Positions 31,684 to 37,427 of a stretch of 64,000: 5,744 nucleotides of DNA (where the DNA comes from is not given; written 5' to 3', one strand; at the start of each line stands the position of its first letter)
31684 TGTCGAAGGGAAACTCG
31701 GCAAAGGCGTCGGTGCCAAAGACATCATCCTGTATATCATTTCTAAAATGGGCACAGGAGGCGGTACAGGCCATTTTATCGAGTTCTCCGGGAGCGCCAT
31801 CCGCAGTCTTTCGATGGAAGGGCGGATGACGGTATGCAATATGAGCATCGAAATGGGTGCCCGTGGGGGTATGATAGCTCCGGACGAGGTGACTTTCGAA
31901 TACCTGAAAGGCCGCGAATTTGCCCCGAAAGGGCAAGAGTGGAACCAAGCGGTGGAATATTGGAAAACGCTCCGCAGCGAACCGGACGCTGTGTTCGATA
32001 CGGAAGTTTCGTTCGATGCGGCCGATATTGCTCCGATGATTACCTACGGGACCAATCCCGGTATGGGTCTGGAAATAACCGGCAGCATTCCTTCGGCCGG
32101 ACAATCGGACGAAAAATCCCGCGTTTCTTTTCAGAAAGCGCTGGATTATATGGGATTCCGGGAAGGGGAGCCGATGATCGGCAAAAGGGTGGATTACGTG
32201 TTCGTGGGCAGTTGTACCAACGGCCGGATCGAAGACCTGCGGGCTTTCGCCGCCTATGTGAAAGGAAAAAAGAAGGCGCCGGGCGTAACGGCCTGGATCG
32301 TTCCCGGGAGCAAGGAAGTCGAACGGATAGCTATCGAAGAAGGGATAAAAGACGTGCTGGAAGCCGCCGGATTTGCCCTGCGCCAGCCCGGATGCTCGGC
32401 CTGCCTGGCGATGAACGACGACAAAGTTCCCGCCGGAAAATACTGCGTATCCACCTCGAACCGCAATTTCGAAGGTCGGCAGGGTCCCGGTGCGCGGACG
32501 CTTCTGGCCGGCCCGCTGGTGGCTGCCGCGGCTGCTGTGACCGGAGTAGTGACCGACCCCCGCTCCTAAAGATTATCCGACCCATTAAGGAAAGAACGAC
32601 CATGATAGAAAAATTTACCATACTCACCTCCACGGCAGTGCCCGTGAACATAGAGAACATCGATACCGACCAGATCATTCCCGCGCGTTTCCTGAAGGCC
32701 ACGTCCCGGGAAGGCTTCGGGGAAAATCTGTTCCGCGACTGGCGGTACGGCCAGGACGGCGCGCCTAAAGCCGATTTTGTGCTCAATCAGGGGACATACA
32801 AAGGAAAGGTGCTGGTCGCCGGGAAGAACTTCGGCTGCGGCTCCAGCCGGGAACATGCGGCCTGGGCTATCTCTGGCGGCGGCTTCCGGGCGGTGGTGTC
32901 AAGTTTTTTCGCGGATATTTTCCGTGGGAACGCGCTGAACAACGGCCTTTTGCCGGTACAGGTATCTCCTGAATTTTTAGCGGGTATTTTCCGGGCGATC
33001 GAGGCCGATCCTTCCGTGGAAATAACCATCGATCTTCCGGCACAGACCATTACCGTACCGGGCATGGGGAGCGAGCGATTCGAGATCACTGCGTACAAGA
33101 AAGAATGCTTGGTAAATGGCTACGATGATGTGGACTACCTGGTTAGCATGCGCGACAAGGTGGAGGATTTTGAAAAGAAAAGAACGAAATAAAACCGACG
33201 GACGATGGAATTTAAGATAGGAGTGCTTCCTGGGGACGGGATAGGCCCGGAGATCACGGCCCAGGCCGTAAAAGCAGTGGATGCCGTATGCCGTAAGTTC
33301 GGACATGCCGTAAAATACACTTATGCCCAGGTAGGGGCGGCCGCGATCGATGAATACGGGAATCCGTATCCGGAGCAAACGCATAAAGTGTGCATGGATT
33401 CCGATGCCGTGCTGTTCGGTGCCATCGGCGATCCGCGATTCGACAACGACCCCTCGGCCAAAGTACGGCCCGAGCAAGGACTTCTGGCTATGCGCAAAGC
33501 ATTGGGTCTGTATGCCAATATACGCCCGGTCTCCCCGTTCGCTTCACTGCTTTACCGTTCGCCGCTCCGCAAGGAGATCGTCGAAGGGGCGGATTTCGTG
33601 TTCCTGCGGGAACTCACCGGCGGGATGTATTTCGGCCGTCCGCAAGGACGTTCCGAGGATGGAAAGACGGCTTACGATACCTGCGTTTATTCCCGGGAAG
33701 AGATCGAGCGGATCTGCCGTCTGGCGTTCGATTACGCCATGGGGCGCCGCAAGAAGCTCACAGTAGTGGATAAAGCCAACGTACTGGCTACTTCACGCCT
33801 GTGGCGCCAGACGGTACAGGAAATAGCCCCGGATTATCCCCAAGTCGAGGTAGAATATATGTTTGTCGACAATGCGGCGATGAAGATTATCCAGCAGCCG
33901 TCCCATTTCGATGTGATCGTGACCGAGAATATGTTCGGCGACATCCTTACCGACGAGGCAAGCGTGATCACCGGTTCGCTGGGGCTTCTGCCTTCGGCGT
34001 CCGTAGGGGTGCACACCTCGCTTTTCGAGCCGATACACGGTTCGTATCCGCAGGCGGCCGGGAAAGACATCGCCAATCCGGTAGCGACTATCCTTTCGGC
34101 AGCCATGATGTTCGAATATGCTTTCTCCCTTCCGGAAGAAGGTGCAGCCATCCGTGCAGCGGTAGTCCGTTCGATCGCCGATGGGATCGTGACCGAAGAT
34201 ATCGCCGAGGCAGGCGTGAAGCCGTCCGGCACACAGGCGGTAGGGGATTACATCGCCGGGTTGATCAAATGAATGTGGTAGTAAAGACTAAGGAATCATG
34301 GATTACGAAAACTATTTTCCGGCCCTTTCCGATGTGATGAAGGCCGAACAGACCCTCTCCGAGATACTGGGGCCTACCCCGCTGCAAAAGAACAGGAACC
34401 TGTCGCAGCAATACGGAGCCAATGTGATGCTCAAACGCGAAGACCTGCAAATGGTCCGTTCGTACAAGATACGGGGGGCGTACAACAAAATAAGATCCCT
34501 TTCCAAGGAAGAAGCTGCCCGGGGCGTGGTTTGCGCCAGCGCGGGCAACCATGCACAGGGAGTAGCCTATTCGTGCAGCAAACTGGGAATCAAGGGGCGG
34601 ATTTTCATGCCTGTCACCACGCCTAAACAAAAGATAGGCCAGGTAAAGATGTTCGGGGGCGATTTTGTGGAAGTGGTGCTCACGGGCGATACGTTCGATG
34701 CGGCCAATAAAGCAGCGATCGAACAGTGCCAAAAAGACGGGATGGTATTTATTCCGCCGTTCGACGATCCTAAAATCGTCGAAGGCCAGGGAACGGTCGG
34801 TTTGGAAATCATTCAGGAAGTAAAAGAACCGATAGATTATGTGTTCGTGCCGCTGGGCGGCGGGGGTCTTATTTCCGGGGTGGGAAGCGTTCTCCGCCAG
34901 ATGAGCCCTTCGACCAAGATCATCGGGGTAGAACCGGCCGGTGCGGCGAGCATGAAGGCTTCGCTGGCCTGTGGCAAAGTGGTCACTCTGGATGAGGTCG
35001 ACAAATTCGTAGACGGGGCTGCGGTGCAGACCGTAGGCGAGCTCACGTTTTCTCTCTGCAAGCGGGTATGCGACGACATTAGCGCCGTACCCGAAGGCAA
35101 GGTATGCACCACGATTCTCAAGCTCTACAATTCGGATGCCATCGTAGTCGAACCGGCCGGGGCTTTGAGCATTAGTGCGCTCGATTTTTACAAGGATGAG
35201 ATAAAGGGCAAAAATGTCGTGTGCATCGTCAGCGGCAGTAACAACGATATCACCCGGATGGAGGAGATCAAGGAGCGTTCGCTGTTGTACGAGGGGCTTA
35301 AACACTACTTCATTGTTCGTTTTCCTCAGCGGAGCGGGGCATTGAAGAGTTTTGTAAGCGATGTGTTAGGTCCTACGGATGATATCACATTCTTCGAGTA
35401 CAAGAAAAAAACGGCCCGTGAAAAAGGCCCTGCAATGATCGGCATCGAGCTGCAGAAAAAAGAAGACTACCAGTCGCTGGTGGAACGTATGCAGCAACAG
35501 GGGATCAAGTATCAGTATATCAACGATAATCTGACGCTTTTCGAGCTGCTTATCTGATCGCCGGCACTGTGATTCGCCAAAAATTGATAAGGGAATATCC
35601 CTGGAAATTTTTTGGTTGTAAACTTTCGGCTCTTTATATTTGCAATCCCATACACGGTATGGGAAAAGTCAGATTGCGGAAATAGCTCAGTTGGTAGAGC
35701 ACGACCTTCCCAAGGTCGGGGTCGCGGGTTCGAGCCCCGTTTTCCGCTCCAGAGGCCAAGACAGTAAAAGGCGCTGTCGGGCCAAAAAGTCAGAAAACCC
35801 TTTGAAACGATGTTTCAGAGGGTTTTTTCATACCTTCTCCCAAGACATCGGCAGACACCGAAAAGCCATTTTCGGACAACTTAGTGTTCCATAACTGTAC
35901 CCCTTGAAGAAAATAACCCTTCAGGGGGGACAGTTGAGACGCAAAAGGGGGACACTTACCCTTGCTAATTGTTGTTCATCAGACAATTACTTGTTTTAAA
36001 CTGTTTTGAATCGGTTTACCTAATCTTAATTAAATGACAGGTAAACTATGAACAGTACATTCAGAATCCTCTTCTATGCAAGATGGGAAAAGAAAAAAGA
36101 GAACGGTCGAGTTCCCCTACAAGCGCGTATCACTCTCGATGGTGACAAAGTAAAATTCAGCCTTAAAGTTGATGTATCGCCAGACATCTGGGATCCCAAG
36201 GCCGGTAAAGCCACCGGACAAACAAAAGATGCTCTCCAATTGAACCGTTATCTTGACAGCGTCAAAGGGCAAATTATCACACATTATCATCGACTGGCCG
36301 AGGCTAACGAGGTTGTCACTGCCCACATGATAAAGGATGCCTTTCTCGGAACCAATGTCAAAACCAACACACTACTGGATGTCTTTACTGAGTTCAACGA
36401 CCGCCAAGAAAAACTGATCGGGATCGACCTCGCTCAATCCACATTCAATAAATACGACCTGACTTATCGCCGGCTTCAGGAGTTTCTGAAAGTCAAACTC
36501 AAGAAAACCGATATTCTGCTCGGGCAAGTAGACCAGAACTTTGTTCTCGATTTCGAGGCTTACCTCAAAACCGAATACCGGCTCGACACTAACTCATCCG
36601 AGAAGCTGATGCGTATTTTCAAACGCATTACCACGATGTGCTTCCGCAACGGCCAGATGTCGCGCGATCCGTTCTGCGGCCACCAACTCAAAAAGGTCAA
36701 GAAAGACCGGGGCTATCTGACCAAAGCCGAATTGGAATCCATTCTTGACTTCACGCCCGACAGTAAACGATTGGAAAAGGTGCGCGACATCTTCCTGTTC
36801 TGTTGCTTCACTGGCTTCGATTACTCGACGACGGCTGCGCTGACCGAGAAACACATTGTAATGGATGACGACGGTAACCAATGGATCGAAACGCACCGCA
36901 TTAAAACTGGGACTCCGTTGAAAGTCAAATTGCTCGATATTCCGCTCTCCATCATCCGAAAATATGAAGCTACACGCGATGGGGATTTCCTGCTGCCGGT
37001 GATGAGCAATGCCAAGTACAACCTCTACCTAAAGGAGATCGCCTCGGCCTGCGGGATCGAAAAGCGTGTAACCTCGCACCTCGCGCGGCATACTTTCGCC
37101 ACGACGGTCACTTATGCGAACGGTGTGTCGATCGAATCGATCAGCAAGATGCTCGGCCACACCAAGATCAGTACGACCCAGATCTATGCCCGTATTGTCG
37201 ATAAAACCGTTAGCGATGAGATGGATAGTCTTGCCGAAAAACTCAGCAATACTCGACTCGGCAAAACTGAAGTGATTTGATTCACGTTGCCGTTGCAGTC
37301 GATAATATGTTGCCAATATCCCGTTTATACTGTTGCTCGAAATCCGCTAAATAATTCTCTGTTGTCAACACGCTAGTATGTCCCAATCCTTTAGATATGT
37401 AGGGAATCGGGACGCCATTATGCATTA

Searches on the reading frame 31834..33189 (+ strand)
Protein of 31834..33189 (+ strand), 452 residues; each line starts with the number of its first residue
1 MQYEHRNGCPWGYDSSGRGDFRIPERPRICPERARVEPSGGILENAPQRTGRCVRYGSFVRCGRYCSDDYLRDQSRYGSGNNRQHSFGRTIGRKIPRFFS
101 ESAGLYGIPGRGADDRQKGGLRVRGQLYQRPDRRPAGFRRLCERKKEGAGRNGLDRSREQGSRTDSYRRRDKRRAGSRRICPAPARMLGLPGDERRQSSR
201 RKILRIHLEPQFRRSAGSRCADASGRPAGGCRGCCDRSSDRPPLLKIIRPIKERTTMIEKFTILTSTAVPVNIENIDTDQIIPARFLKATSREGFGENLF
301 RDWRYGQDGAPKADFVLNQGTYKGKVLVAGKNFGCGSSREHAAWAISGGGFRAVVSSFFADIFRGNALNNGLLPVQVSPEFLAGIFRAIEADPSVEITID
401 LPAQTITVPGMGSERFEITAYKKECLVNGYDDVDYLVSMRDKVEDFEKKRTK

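Call 9: search_protein_families(library=pfam, proteins=[window:31834-33189:+], max_evalue=0.001)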
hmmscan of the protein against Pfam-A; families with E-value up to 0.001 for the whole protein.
window:31834-33189:+ (452 aa): 1 family
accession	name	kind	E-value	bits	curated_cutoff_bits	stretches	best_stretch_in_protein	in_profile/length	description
PF00694.25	Aconitase_C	-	2.7e-31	109.1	22.8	1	259-379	2-130/131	Aconitase C-terminal domain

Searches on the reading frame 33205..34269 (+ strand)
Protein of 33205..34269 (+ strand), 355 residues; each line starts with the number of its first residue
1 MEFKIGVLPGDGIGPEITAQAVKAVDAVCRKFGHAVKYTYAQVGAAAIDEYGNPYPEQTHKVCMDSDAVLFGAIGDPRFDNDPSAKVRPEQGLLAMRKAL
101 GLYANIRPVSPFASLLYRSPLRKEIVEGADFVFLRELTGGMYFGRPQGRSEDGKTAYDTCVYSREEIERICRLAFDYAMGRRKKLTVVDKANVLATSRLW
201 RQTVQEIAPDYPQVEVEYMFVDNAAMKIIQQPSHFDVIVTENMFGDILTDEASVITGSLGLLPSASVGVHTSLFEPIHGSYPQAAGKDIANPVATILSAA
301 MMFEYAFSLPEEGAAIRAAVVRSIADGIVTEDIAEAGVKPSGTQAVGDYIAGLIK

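Call 9: search_protein_families(library=pfam, proteins=[window:33205-34269:+], max_evalue=0.001)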
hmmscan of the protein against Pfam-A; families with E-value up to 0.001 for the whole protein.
window:33205-34269:+ (355 aa): 1 family
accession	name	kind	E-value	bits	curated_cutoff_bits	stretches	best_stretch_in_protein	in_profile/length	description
PF00180.25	Iso_dh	-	3e-127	425.1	27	1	4-349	1-347/348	Isocitrate/isopropylmalate dehydrogenase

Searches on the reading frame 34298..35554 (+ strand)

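Call 8: search_protein_families(library=pfam, proteins=[window:34298-35554:+], max_evalue=0.001)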
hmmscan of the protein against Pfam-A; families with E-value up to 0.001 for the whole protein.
window:34298-35554:+ (419 aa): 2 families
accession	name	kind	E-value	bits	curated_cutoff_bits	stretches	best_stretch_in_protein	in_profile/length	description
PF00291.31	PALP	-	5.1e-84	282.5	35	1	21-313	2-295/295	Pyridoxal-phosphate dependent enzyme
PF00585.24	Thr_dehydrat_C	-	1.2e-24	86.4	27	1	326-417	1-90/91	C-terminal regulatory domain of Threonine dehydratase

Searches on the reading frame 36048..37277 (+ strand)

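Call 8: search_protein_families(library=pfam, proteins=[window:36048-37277:+], max_evalue=0.001)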
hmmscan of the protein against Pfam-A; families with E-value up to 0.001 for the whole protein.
window:36048-37277:+ (410 aa): 3 families
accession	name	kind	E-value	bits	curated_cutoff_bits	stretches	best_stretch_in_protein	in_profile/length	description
PF00589.27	Phage_integrase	-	1.8e-17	64.1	27.1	1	223-383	2-168/172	Phage integrase family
PF13102.12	Phage_int_SAM_5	-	8e-16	58.7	22.3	1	108-209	1-93/98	Phage integrase SAM-like domain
PF17293.8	Arm-DNA-bind_5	-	1e-15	58.4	22.6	1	10-96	2-87/87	Arm DNA-binding domain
